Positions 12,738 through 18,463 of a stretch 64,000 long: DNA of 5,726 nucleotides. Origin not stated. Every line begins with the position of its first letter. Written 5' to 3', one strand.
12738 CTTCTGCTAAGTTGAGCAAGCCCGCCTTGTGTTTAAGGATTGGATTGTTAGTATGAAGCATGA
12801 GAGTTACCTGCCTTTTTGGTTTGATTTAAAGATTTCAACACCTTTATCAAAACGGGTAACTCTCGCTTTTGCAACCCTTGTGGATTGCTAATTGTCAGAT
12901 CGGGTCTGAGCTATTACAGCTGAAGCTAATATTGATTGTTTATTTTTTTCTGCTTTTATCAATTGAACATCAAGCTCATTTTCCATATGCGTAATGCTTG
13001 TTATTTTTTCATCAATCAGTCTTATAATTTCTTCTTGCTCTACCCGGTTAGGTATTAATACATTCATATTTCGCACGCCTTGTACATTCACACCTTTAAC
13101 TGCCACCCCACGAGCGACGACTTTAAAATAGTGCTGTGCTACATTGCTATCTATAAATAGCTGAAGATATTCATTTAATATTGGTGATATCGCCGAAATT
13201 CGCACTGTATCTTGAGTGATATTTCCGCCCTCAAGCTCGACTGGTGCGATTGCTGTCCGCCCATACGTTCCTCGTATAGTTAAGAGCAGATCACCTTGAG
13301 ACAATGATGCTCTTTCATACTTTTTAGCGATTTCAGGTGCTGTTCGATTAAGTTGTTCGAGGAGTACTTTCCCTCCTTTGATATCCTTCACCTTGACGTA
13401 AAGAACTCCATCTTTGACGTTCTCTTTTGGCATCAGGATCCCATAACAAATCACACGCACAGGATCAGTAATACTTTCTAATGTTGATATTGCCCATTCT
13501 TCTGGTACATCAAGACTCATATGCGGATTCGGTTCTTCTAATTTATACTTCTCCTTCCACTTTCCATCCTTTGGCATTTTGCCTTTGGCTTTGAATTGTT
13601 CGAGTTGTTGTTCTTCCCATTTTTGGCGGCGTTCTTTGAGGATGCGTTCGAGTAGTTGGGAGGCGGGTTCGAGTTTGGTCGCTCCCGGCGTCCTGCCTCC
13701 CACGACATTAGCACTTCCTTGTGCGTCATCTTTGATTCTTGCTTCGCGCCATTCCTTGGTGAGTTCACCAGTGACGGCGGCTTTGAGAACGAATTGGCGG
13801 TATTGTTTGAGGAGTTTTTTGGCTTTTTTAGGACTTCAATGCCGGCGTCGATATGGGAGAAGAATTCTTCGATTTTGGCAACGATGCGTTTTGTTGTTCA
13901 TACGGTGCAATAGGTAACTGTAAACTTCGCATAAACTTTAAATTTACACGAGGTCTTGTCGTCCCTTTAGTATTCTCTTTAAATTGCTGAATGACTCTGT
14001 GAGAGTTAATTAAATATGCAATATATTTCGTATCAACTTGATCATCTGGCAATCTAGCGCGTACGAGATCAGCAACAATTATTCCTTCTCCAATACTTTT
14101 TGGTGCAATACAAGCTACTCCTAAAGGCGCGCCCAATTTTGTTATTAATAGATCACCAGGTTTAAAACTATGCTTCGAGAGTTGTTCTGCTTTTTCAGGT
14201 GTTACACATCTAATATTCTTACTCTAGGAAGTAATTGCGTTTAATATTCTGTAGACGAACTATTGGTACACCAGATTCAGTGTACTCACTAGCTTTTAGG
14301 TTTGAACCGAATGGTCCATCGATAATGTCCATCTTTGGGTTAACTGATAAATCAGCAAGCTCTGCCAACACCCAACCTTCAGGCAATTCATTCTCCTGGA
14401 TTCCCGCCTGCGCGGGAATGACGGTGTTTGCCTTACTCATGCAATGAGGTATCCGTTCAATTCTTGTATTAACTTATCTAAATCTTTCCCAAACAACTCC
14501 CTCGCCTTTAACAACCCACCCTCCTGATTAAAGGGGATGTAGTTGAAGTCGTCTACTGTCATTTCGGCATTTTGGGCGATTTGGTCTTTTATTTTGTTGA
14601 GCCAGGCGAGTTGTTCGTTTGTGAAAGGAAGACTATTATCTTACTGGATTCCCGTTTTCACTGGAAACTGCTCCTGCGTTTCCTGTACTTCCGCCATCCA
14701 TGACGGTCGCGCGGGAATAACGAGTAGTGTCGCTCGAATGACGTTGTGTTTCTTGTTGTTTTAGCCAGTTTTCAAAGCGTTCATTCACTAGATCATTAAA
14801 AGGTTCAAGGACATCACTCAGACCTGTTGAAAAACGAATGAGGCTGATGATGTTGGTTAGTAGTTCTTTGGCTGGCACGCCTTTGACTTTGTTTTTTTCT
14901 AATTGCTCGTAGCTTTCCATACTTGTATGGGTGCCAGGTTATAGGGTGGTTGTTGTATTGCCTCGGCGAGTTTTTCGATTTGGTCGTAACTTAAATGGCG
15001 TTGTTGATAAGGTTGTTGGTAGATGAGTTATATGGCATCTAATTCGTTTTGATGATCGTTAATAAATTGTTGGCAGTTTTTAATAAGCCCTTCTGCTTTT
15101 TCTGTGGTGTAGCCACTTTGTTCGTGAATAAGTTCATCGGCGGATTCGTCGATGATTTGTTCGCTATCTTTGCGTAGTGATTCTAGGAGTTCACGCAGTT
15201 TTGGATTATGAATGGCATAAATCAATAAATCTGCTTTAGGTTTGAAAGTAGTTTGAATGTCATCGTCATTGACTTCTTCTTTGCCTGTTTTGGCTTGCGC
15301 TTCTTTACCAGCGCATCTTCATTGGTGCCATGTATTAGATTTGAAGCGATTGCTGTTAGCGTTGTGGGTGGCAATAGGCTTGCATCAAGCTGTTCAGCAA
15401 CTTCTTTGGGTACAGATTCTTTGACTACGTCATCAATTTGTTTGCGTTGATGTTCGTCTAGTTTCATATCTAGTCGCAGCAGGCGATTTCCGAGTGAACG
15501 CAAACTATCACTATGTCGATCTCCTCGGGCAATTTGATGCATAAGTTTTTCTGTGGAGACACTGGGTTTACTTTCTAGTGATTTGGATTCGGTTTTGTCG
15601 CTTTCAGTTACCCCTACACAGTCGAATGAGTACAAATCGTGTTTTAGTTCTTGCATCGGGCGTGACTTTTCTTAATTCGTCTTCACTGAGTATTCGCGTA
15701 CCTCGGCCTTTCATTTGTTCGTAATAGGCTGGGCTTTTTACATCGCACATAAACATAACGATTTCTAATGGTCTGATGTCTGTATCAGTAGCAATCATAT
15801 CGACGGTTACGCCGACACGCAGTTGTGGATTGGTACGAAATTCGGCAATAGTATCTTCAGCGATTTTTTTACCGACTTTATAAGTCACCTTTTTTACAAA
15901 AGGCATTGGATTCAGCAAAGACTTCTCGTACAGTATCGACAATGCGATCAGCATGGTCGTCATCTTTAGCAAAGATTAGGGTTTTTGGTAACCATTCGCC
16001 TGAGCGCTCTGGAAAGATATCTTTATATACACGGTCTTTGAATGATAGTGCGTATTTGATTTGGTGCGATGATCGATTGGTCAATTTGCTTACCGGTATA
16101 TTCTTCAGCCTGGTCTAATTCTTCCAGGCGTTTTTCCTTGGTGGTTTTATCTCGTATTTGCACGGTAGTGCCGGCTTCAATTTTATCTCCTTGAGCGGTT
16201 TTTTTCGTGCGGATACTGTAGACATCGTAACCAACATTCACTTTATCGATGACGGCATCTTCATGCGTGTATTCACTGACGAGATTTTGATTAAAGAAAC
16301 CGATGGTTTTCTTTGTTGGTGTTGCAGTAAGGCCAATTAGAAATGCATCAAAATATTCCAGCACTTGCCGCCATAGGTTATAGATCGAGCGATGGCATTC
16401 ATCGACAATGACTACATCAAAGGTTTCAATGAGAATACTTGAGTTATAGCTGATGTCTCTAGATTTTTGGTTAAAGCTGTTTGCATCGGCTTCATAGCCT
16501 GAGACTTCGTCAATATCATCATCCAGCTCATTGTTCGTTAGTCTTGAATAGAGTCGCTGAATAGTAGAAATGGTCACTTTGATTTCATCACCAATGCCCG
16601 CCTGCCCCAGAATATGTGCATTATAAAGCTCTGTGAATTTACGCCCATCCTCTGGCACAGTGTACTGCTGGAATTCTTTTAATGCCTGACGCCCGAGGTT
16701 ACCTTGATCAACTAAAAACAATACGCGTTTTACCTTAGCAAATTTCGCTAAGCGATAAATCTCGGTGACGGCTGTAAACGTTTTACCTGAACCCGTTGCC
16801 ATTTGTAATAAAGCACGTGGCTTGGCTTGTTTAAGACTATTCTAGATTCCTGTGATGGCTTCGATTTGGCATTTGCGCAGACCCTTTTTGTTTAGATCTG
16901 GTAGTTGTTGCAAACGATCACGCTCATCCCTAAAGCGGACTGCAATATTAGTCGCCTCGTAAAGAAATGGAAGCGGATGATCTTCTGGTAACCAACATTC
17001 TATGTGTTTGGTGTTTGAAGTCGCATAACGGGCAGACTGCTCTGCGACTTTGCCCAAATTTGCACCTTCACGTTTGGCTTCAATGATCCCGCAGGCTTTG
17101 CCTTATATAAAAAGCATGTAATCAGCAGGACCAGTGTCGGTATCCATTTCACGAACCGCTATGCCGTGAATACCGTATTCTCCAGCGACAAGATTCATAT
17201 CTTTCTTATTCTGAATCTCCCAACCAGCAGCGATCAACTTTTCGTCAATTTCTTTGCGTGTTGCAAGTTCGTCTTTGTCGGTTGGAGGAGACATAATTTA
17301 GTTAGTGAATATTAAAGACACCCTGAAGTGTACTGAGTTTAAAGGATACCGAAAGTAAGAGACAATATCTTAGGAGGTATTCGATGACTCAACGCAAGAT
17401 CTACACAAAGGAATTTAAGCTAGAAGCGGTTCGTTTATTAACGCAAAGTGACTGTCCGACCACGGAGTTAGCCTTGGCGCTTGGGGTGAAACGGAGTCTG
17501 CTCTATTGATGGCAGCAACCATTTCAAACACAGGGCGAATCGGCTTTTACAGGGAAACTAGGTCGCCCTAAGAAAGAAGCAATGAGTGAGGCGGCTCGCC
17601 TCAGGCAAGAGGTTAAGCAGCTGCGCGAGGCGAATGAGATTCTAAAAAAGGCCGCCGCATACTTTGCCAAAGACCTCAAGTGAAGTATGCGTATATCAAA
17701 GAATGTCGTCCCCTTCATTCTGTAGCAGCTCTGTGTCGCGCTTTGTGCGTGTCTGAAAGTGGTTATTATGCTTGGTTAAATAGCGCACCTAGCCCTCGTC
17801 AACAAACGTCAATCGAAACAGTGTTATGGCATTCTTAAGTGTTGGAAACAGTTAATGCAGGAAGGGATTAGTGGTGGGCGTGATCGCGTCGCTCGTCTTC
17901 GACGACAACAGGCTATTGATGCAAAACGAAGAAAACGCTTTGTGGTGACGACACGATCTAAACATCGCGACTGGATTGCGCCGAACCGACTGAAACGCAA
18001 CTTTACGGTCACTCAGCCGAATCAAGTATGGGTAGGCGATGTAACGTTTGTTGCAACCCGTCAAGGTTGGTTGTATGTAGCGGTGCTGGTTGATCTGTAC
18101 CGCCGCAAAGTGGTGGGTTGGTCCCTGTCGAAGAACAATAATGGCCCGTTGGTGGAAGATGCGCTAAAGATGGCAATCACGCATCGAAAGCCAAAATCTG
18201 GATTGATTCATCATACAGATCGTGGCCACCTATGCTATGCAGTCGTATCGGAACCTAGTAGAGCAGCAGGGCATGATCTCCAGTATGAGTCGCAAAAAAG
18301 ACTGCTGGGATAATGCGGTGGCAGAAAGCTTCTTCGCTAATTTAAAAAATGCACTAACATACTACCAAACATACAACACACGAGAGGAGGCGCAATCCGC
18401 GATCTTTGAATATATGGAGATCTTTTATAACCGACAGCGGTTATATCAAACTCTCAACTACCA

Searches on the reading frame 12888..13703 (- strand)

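Call 24: search_protein_families(library=pfam, proteins=[window:12888-13703:-], max_evalue=0.01)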
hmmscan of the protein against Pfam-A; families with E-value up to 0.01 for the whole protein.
window:12888-13703:- (271 aa): 1 family
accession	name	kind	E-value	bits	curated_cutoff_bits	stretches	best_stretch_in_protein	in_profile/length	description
PF01420.25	Methylase_S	-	2.5e-06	28.3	22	1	102-238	34-157/168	Type I restriction modification DNA specificity domain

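Call 25: search_protein_families(library=phrogs, proteins=[window:12888-13703:-], max_evalue=0.01)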
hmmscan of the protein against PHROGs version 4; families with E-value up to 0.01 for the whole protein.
window:12888-13703:- (271 aa): 1 family
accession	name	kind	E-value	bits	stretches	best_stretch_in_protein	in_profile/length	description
phrog_2668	-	unknown function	3.5e-19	69.8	1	54-269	218-429/554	-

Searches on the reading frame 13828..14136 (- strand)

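Call 24: search_protein_families(library=pfam, proteins=[window:13828-14136:-], max_evalue=0.01)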
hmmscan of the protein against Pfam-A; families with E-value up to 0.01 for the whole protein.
window:13828-14136:- (102 aa): 1 family
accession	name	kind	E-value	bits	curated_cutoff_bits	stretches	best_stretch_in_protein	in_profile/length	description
PF01420.25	Methylase_S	-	0.00019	22.1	22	1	21-83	82-143/168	Type I restriction modification DNA specificity domain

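Call 25: search_protein_families(library=phrogs, proteins=[window:13828-14136:-], max_evalue=0.01)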
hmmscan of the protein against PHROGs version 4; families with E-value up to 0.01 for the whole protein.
window:13828-14136:- (102 aa): 1 family
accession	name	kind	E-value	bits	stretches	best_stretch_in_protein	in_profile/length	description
phrog_2668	-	unknown function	2.4e-06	27.4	1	21-82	112-383/554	-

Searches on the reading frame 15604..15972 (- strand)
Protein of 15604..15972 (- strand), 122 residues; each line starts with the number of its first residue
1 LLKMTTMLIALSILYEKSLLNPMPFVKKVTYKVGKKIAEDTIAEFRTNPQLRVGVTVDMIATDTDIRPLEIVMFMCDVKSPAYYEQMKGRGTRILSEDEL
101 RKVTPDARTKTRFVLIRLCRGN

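Call 24: search_protein_families(library=pfam, proteins=[window:15604-15972:-], max_evalue=0.01)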
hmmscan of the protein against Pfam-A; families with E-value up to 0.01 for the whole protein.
window:15604-15972:- (122 aa): 1 family
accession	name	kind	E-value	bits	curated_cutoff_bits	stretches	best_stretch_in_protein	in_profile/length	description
PF00271.37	Helicase_C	-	0.0044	17.7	23.5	1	29-94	45-109/110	Helicase conserved C-terminal domain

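Call 25: search_protein_families(library=phrogs, proteins=[window:15604-15972:-], max_evalue=0.01)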
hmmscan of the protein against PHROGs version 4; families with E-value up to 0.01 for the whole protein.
window:15604-15972:- (122 aa): 2 families
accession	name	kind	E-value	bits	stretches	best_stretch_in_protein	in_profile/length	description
phrog_16694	-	unknown function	2.4e-10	40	1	25-97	593-663/1010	-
phrog_16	-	DNA, RNA and nucleotide metabolism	0.0028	16.9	1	32-96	525-588/986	DNA helicase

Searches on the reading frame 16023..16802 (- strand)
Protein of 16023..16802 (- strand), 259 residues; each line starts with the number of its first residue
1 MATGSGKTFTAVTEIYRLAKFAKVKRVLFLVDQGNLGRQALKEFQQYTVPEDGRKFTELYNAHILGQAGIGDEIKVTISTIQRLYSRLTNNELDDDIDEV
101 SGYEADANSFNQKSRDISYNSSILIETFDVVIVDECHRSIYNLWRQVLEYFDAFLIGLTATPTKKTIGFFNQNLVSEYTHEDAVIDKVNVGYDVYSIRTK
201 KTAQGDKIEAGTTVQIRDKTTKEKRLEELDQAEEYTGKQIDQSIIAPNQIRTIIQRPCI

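Call 24: search_protein_families(library=pfam, proteins=[window:16023-16802:-], max_evalue=0.01)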
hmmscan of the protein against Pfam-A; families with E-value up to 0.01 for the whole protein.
window:16023-16802:- (259 aa): 3 families
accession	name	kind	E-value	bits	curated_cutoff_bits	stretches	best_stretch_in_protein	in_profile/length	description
PF04851.21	ResIII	-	9e-31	107.4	22.5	1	1-163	30-163/164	Type III restriction enzyme, res subunit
PF18766.7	SWI2_SNF2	-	6.3e-18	65.7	26.7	1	3-222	27-218/221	SWI2/SNF2 ATPase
PF00270.35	DEAD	-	5.6e-09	36.4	26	1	1-165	21-162/167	DEAD/DEAH box helicase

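Call 25: search_protein_families(library=phrogs, proteins=[window:16023-16802:-], max_evalue=0.01)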
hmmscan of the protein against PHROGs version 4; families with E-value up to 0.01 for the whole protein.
window:16023-16802:- (259 aa): 3 families
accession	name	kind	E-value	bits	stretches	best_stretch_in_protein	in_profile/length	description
phrog_16694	-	unknown function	1.2e-31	110.6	2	1-92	301-391/1010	-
phrog_16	-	DNA, RNA and nucleotide metabolism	1.8e-21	77.1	1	1-224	297-459/986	DNA helicase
phrog_3830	-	unknown function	1.6e-19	70.6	1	3-253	299-522/1032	-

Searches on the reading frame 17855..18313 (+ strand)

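Call 24: search_protein_families(library=pfam, proteins=[window:17855-18313:+], max_evalue=0.01)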
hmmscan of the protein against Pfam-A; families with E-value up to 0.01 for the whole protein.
window:17855-18313:+ (152 aa): 1 family
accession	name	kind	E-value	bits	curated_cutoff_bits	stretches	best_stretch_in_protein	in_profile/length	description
PF00665.32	rve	-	1.4e-20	73.8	32.6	1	53-124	2-75/102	Integrase core domain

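Call 25: search_protein_families(library=phrogs, proteins=[window:17855-18313:+], max_evalue=0.01)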
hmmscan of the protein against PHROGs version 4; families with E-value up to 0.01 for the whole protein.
window:17855-18313:+ (152 aa): 10 families
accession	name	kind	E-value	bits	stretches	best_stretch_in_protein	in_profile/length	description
phrog_157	-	integration and excision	2.6e-44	153.2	1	3-124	279-399/580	transposase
phrog_9038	-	unknown function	4.7e-23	82.8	1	36-112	107-183/186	-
phrog_8347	-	unknown function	3.7e-22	79.2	1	24-109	9-93/95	-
phrog_956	-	integration and excision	5.5e-21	76.1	1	46-125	35-114/436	transposase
phrog_4869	-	unknown function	3.5e-19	70.3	1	2-92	75-165/172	-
phrog_29948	-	unknown function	8.7e-14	52.7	1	63-125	1-65/78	-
phrog_32279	-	unknown function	2.3e-09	38.5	1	73-125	1-53/90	-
phrog_23461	-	unknown function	2.6e-06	28.4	1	24-65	4-45/66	-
phrog_310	-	integration and excision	1.1e-05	25.5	1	24-114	245-343/696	transposase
phrog_21036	-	unknown function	0.0004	21.4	1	2-37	71-106/109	-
